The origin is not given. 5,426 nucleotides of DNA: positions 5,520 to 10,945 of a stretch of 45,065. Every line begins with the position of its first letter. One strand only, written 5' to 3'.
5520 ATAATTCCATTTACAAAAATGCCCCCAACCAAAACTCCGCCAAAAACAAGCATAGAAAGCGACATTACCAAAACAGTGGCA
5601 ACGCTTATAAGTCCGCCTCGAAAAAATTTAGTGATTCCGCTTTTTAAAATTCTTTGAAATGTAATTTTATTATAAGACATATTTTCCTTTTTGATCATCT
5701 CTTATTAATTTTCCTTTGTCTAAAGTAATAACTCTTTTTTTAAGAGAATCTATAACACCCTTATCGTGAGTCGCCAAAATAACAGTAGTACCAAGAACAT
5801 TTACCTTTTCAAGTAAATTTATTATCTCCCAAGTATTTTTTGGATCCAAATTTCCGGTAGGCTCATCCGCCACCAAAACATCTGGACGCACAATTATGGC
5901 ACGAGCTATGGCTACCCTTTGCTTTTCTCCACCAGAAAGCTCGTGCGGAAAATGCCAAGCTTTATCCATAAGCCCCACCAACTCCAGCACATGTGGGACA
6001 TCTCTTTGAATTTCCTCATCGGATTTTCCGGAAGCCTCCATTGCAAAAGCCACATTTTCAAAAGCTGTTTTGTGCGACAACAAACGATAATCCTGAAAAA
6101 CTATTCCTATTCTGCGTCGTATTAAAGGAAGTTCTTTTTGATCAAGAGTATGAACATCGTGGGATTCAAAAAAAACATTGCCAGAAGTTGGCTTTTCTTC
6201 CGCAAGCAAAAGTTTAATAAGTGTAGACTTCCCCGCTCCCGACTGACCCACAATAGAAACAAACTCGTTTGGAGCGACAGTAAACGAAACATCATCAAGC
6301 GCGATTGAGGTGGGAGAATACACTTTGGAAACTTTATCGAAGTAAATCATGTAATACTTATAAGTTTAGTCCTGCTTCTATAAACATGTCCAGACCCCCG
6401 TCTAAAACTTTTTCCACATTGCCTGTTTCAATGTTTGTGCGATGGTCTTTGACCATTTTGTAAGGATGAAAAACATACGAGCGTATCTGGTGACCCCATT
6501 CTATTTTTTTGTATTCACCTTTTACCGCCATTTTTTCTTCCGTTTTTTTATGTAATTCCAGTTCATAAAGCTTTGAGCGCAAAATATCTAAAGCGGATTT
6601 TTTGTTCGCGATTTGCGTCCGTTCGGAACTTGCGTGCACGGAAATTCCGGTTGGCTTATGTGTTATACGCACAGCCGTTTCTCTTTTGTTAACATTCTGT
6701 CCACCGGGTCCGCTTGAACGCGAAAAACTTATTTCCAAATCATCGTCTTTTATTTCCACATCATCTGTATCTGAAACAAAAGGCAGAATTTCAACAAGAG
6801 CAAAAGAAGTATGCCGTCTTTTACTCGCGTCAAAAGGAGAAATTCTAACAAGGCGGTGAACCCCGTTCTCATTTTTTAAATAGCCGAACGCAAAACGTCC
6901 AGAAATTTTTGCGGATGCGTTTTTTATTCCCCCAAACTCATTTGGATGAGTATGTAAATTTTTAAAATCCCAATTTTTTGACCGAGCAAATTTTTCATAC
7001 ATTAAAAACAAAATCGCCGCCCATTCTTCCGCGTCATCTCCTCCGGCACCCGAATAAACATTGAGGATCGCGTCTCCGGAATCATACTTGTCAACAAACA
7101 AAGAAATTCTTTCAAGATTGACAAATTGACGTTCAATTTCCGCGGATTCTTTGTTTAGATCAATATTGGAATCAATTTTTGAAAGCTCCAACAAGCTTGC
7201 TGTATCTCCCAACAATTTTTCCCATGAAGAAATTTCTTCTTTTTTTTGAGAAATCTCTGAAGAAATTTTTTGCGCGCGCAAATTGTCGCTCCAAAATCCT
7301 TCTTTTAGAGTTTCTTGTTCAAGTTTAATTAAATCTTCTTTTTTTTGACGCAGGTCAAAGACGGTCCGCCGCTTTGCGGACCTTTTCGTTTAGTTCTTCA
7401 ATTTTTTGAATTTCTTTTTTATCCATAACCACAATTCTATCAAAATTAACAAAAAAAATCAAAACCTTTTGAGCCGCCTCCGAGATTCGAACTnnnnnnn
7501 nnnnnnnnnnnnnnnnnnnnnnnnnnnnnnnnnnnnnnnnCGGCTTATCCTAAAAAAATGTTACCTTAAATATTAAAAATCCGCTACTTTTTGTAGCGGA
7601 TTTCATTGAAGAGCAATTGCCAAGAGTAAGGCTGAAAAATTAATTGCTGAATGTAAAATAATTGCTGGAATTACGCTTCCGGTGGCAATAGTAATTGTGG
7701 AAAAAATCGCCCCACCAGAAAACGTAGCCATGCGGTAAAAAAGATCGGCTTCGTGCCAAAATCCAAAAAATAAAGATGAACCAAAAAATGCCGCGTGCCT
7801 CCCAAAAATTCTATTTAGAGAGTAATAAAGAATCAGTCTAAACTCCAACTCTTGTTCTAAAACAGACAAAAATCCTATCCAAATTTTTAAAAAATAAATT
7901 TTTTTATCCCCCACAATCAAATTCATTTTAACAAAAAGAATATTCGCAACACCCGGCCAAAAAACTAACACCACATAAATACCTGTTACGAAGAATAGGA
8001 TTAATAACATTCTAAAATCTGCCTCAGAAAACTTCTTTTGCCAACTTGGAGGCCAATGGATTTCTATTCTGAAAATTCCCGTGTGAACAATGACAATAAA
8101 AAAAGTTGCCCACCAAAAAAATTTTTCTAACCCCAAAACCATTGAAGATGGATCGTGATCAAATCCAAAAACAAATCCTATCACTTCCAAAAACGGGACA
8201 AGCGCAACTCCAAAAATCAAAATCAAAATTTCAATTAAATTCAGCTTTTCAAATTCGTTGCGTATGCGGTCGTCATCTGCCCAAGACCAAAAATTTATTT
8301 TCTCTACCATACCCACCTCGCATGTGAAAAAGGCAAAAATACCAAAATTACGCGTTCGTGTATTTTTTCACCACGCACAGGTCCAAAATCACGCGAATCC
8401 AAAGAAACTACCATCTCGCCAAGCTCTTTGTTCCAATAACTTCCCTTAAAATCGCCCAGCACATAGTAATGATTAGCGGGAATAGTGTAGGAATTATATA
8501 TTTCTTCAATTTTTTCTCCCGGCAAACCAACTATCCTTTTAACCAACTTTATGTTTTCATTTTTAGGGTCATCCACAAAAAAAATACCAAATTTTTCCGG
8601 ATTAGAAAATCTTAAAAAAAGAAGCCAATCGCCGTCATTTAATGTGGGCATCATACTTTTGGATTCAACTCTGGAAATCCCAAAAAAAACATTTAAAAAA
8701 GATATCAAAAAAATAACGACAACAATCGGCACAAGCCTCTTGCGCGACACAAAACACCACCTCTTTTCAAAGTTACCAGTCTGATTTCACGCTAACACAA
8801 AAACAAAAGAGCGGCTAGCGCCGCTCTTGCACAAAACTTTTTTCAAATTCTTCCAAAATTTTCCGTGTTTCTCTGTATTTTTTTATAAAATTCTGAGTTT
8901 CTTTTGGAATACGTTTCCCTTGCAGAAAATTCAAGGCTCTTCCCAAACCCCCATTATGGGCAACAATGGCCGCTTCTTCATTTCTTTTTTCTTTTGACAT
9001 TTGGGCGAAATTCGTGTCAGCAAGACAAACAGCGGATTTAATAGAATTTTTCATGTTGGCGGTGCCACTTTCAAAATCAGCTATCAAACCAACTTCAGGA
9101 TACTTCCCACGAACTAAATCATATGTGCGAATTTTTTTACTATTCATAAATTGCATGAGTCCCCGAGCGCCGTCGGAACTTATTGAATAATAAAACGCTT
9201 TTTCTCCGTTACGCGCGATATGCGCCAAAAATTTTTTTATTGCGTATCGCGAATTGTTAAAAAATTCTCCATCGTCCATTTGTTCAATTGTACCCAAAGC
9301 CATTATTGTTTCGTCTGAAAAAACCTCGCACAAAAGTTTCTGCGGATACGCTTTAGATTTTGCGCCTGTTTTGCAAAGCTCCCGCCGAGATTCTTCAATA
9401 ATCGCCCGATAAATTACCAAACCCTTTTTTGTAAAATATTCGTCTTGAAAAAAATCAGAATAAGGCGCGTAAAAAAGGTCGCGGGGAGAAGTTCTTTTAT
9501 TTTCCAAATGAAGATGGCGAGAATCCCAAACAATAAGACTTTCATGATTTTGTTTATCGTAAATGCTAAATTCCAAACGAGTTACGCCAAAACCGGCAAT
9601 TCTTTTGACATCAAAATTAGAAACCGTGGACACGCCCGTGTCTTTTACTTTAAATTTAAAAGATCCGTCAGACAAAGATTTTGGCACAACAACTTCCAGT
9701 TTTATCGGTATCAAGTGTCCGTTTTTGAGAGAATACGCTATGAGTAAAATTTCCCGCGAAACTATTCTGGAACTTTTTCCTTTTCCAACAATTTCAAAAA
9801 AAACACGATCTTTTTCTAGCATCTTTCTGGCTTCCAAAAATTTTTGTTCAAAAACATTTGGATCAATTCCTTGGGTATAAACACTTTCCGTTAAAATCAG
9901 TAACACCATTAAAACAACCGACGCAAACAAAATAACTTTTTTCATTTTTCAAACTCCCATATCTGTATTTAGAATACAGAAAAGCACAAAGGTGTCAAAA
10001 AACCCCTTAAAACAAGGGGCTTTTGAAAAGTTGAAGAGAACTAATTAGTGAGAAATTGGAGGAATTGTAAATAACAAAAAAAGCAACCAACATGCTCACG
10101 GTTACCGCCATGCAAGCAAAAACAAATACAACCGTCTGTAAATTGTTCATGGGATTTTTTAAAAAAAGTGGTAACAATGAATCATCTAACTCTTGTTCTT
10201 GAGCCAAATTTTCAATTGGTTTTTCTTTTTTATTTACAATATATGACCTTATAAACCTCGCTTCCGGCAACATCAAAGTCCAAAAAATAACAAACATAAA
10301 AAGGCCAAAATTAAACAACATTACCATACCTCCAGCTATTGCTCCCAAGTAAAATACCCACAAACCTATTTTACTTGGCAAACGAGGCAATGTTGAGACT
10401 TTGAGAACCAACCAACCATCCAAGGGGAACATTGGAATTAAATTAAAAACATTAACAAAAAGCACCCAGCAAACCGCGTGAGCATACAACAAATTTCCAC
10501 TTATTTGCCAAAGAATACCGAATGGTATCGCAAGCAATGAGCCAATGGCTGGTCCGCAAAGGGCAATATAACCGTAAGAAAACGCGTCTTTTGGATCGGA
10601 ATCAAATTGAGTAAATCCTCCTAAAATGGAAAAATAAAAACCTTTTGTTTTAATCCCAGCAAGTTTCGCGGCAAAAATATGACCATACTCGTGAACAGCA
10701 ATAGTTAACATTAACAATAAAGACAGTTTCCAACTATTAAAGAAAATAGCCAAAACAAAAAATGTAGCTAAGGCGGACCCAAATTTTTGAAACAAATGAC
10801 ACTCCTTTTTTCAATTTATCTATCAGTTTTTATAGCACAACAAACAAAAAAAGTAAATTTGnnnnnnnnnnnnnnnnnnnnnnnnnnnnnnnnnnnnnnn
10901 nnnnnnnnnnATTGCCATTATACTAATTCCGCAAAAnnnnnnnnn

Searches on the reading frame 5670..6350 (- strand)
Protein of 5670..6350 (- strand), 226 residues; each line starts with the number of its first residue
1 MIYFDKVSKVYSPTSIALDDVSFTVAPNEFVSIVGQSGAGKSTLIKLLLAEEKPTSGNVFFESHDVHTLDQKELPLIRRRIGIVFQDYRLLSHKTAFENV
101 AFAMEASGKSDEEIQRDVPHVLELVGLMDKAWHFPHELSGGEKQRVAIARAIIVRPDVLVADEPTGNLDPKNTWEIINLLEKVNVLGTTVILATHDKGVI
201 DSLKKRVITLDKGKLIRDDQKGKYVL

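Call 8: search_protein_families(library=pfam, proteins=[window:5670-6350:-], max_evalue=0.001)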
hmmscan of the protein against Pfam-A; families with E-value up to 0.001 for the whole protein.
window:5670-6350:- (226 aa): 8 families
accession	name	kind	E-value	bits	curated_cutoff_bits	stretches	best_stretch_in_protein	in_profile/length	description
PF00005.33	ABC_tran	-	1.9e-37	129.4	25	1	18-165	1-136/137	ABC transporter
PF13304.12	AAA_21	-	1.3e-08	35.7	27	1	135-201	235-304/304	AAA domain, putative AbiEii toxin, Type IV TA system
PF02463.25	SMC_N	-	3.9e-06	26.9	40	1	28-204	24-206/220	RecF/RecN/SMC N terminal domain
PF03193.22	RsgA_GTPase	-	3.6e-05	24.1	30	1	18-58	97-136/174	RsgA GTPase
PF13555.12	AAA_29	-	0.00016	21.8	27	1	19-45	13-39/61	P-loop containing region of AAA domain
PF13401.12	AAA_22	-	0.00048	20.9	27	1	29-80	6-33/130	AAA domain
PF13191.12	AAA_16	-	0.00056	20.9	32.6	1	26-74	23-64/167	AAA ATPase domain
PF01926.29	MMR_HSR1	-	0.001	19.6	21.9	0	31-66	2-36/113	50S ribosome-binding GTPase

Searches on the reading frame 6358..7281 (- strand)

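Call 8: search_protein_families(library=pfam, proteins=[window:6358-7281:-], max_evalue=0.001)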
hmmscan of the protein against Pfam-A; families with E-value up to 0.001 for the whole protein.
window:6358-7281:- (307 aa): 2 families
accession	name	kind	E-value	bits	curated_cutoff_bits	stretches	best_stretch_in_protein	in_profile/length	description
PF03462.23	PCRF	-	9.4e-42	143.5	24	1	3-163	24-194/194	PCRF domain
PF00472.26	RF-1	-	7.8e-40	135.9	35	1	173-281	3-116/116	RF-1 domain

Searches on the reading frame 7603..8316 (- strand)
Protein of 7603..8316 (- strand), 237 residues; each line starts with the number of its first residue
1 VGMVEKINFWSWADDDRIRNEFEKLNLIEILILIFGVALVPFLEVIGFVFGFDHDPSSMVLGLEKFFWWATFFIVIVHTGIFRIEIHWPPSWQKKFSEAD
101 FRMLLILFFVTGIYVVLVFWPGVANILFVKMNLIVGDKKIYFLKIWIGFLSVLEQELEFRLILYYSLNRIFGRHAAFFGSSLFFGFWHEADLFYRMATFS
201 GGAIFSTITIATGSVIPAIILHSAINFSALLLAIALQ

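Call 8: search_protein_families(library=pfam, proteins=[window:7603-8316:-], max_evalue=0.001)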
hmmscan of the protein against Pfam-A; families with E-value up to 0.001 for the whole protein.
window:7603-8316:- (237 aa): 1 family
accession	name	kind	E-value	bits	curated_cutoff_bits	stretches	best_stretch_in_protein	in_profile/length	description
PF02517.21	Rce1-like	-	7.7e-12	45.8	22.4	1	144-227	8-92/93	Type II CAAX prenyl endopeptidase Rce1-like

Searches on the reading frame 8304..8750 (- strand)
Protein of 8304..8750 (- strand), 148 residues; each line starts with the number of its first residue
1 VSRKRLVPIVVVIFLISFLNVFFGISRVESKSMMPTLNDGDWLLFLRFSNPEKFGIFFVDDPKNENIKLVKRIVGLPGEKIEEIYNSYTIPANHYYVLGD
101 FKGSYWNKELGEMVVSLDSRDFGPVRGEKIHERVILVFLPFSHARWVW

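Call 8: search_protein_families(library=pfam, proteins=[window:8304-8750:-], max_evalue=0.001)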
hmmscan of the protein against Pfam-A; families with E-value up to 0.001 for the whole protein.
window:8304-8750:- (148 aa): 1 family
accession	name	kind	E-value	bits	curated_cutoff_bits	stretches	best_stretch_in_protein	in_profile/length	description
PF10502.14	Peptidase_S26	-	1e-21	78.1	22.9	1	9-82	9-86/168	Signal peptidase, peptidase S26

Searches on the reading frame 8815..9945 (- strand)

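Call 8: search_protein_families(library=pfam, proteins=[window:8815-9945:-], max_evalue=0.001)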
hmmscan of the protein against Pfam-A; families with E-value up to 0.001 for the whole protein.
window:8815-9945:- (376 aa): 1 family
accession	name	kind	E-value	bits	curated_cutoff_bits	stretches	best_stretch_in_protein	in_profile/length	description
PF01464.25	SLT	-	0.00096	19.2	21.3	0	253-342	30-106/117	Transglycosylase SLT domain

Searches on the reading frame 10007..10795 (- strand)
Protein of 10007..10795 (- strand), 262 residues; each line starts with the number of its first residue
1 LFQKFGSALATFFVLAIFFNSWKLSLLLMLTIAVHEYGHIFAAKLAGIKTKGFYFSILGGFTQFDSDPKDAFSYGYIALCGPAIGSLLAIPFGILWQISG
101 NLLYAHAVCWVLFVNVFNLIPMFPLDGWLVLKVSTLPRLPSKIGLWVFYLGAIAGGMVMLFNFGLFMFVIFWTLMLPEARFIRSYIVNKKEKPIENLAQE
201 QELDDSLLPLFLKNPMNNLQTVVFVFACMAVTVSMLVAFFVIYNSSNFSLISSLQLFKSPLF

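Call 8: search_protein_families(library=pfam, proteins=[window:10007-10795:-], max_evalue=0.001)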
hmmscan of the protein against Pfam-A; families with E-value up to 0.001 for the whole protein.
window:10007-10795:- (262 aa): 1 family
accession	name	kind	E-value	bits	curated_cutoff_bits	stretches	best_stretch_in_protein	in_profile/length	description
PF02163.28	Peptidase_M50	-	2.7e-12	47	27.2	1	25-96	3-100/221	Peptidase family M50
